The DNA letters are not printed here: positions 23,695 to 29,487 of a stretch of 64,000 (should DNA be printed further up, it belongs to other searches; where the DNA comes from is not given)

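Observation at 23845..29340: Single-chain double UvrA: two complete UvrA units (four ABC ATPase modules) fused head-to-tail in one 1831-aa ORF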

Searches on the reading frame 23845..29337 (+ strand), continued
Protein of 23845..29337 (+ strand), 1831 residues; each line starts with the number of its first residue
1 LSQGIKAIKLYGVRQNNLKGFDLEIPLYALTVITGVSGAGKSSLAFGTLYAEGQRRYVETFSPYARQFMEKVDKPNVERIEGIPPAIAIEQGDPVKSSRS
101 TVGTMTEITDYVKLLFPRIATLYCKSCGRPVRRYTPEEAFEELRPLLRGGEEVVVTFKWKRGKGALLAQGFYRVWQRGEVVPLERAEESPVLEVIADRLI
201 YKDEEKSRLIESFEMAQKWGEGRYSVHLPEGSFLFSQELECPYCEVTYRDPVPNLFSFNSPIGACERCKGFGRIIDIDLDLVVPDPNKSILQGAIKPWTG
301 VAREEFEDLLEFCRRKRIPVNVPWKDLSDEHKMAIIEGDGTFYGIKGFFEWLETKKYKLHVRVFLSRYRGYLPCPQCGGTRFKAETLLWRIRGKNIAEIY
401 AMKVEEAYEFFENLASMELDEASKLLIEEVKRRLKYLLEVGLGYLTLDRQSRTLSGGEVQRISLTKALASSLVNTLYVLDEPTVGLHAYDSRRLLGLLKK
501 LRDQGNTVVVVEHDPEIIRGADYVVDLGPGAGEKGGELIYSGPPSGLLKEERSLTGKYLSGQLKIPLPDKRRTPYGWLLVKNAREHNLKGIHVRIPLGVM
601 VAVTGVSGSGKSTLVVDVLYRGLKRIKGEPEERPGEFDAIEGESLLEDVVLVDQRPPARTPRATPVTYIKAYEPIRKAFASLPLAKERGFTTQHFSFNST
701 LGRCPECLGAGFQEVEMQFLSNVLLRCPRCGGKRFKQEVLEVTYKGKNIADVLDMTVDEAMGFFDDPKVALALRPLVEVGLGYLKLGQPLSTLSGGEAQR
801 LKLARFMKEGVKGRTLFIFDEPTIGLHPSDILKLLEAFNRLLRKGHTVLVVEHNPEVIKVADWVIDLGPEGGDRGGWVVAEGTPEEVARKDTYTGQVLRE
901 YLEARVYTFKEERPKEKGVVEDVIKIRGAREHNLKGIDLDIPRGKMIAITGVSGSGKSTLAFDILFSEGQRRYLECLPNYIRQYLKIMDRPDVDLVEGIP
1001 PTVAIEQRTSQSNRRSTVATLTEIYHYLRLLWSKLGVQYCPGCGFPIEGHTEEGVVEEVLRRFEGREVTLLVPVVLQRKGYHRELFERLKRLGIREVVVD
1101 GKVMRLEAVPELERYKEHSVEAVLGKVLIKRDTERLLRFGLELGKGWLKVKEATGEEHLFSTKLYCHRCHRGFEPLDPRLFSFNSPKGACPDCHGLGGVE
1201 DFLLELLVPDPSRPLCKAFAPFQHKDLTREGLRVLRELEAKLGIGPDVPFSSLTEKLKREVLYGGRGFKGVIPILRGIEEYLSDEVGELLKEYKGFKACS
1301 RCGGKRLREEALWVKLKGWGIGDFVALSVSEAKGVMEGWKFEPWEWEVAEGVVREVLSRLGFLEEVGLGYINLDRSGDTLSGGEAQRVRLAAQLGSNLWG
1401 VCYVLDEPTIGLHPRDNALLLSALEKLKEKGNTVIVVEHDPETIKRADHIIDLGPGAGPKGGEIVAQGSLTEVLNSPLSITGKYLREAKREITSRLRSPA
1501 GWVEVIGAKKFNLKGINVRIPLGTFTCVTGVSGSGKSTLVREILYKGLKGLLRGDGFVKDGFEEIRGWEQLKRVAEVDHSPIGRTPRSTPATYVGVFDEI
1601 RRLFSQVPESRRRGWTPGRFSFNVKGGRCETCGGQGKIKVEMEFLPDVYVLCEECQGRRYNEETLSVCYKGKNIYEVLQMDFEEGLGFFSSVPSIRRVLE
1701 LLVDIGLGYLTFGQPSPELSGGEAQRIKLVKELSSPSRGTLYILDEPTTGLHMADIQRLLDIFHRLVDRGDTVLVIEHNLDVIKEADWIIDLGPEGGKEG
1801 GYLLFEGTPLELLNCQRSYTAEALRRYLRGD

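Call 27: find_related_loci(query=window:23845-29337:+, collection=genome_contigs, flank=10000)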
Query window:23845-29337:+ (1831 aa) in genome_contigs; peptide patterns used: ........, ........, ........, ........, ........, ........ (x = any residue, [..] = any of these).
61 stretches matched a pattern; 16 encode a relative of the query (tblastn E <= 1e-3); 16 distinct loci.
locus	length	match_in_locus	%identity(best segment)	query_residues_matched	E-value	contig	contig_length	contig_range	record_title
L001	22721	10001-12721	52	8-1830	0e+0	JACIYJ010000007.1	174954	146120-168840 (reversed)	MAG: Candidatus Aminicenantes bacterium isolate MAG-75 Aminicenantales_E3_bin29_Scaffold_7, whole genome shotgun sequenc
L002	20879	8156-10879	51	8-1829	0e+0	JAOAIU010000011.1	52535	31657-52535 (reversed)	MAG: Candidatus Saccharicenans sp. isolate SKW99 k141_308607, whole genome shotgun sequence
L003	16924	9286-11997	51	8-1829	0e+0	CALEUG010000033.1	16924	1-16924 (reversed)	MAG: uncultured bacterium isolate R1_Bin_MAXBIN__085_1 genome assembly, contig: c_000000060611, whole genome shotgun seq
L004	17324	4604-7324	52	8-1829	0e+0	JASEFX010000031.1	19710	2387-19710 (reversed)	MAG: Candidatus Saccharicenans sp. isolate Yes49-19 NODE_31_length_19710_cov_3.866243, whole genome shotgun sequence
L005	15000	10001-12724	52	8-1829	0e+0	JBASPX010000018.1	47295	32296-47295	MAG: Candidatus Saccharicenans sp. isolate MFD13492_ilm_asm_bin24 k127_127534, whole genome shotgun sequence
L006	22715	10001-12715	52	8-1829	0e+0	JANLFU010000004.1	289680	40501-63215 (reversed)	MAG: Candidatus Saccharicenans sp. isolate A05DMB19 NODE_4_length_289680_cov_36.395574, whole genome shotgun sequence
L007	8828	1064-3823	52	6-1831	0e+0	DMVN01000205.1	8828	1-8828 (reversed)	MAG TPA_asm: Acidobacteria bacterium isolate UBA10528 contig_44549, whole genome shotgun sequence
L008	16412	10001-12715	52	8-1829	0e+0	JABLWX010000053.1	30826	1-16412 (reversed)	MAG: Candidatus Aminicenantes bacterium isolate Ch100 contig53, whole genome shotgun sequence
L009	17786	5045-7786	50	8-1828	0e+0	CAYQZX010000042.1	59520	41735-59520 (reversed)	MAG TPA_asm: uncultured Eubacteriales bacterium isolate SRP231805_co4_123 genome assembly, contig: k141_6266, whole geno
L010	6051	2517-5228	51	8-1828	0e+0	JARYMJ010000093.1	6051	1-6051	MAG: Candidatus Saccharicenans sp. isolate A05DMB-I-29 NODE_4320_length_6051_cov_13.229486, whole genome shotgun sequenc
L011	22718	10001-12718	51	8-1830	0e+0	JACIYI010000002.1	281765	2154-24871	MAG: Candidatus Aminicenantes bacterium isolate MAG-74 Aminicenantales_C3_bin33_Scaffold_2, whole genome shotgun sequenc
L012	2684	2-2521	48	8-1828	0e+0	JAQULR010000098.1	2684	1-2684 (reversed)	MAG: Acidobacteriota bacterium isolate STD1_135 NODE_208550_length_2684_cov_22.899101_Sandtown_D1, whole genome shotgun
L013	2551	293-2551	51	8-1826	0e+0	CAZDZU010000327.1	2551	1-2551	MAG TPA_asm: uncultured Eubacteriales bacterium isolate SRP098346_co1_13 genome assembly, contig: NODE_72164_length_2551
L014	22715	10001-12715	52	8-1829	0e+0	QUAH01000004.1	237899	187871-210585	MAG: Candidatus Saccharicenans subterraneus isolate BY38 NODE_55_length_237899_cov_120.731_ID_1478522, whole genome shot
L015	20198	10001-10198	38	448-1779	2e-5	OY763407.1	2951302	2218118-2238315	MAG: bacterium isolate 9fabd71c-f4bc-49f2-be01-8067ea32d293 genome assembly, chromosome: 1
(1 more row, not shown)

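Call 29: find_encoding_contigs(protein=P0009, flank=10000, max_places=3)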
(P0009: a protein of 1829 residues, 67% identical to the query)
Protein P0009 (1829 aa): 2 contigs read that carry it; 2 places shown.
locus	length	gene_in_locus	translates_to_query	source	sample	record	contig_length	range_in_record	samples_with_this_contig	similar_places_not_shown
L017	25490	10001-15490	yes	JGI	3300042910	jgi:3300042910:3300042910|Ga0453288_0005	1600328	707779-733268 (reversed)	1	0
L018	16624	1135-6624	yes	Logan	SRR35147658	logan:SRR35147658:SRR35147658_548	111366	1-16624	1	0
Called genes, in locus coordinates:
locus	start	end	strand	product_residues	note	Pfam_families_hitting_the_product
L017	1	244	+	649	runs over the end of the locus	PF02514:CobN-Mg_chel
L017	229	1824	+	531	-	PF02514:CobN-Mg_chel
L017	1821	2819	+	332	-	PF01497:Peripla_BP_2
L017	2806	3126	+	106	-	-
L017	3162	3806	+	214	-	PF01032:FecCD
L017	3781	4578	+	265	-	PF00005:ABC_tran, PF02463:SMC_N, PF13175:AAA_15 (faint), PF13304:AAA_21 (weak)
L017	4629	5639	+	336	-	PF20030:bpMoxR (faint), PF13401:AAA_22 (faint), PF07728:AAA_5 (weak), PF01078:Mg_chelatase (weak), PF17863:AAA_lid_2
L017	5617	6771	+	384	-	PF01078:Mg_chelatase (faint), PF13191:AAA_16 (faint), PF00493:MCM (weak), PF07728:AAA_5, PF17863:AAA_lid_2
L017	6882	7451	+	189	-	PF00092:VWA, PF13519:VWA_2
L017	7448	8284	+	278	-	PF00005:ABC_tran, PF13175:AAA_15 (faint), PF13304:AAA_21, PF27102:NodI_C (weak)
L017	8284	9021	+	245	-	PF01061:ABC2_membrane, PF12698:ABC2_membrane_3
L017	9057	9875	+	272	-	PF01297:ZnuA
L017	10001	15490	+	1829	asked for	PF01443:Viral_helicase1 (faint), PF01583:APS_kinase (faint), PF02463:SMC_N (faint), PF03193:RsgA_GTPase (faint), PF17760:UvrA_inter (weak), PF17755:UvrA_DNA-bind, PF17760:UvrA_inter, PF00005:ABC_tran, +17 more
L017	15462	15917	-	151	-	PF00254:FKBP_C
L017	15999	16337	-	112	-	-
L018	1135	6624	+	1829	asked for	PF01443:Viral_helicase1 (faint), PF01583:APS_kinase (faint), PF02463:SMC_N (faint), PF03193:RsgA_GTPase (faint), PF17760:UvrA_inter (weak), PF17755:UvrA_DNA-bind, PF17760:UvrA_inter, PF00005:ABC_tran, +17 more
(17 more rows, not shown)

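Call 57: list_cluster_members(proteins=[P0003, P0006, P0011, P0064, P0268, P0215, P0133, P0124, P0235, P0194])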
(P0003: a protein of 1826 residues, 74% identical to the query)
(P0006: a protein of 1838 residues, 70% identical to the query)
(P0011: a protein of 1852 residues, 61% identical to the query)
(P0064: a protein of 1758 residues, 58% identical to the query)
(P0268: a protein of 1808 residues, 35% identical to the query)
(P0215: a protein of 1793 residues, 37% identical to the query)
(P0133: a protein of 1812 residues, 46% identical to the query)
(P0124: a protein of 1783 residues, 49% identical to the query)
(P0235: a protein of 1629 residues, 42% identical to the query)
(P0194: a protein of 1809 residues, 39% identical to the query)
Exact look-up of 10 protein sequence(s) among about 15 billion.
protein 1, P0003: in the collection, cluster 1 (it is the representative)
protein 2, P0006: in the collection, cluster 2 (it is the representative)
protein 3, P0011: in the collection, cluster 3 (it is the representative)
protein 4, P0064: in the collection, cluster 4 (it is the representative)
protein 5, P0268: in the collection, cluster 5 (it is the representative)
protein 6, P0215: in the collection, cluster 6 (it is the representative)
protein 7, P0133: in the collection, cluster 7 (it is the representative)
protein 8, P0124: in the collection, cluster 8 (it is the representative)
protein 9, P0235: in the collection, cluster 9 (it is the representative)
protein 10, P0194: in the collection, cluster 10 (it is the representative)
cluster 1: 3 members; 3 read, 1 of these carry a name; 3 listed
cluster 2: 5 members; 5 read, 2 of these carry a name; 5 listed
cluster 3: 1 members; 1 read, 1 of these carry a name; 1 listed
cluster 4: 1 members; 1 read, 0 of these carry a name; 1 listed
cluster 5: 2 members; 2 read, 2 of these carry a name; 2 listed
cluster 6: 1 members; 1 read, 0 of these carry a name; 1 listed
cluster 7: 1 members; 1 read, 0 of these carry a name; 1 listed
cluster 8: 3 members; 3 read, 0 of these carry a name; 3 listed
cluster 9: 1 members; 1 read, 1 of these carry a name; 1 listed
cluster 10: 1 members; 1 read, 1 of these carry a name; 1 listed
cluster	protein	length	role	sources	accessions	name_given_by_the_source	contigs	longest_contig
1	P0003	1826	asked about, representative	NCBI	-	-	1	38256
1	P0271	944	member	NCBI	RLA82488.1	MAG: excinuclease ABC subunit A, partial [Deltaproteobacteria bacterium]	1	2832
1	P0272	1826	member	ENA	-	-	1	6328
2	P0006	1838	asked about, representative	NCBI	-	-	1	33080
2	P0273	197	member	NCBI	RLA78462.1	MAG: excinuclease ABC subunit UvrA, partial [Deltaproteobacteria bacterium]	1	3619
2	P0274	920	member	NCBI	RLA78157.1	MAG: excinuclease ABC subunit A, partial [Deltaproteobacteria bacterium]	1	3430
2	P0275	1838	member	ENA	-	-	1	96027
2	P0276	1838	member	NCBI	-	-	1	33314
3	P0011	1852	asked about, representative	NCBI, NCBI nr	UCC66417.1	MAG: excinuclease ABC subunit UvrA [Deltaproteobacteria bacterium]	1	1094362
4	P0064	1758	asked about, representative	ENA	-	-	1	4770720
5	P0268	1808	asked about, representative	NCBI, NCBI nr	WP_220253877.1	excinuclease ABC subunit UvrA [Candidatus Similichlamydia laticola]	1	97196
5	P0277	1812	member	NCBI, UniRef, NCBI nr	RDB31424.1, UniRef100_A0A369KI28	Excinuclease ABC subunit A [Candidatus Similichlamydia laticola] | UvrABC system protein A n=2 Tax=Candidatus Similichlamydia laticola TaxID=2170265 ...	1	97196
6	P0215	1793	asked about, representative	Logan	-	-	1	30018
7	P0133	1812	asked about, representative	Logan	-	-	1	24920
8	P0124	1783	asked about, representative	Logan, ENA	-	-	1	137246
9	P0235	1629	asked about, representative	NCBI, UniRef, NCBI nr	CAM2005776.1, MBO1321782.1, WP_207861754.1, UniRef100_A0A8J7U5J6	ATP-binding cassette domain-containing protein [Acanthopleuribacter pedis] | UvrABC system protein A n=1 Tax=Acanthopleuribacter pedis TaxID=442870 ...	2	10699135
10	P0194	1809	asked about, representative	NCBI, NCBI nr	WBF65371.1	MAG: excinuclease ABC subunit UvrA [Candidatus Kinetoplastibacterium crithidii]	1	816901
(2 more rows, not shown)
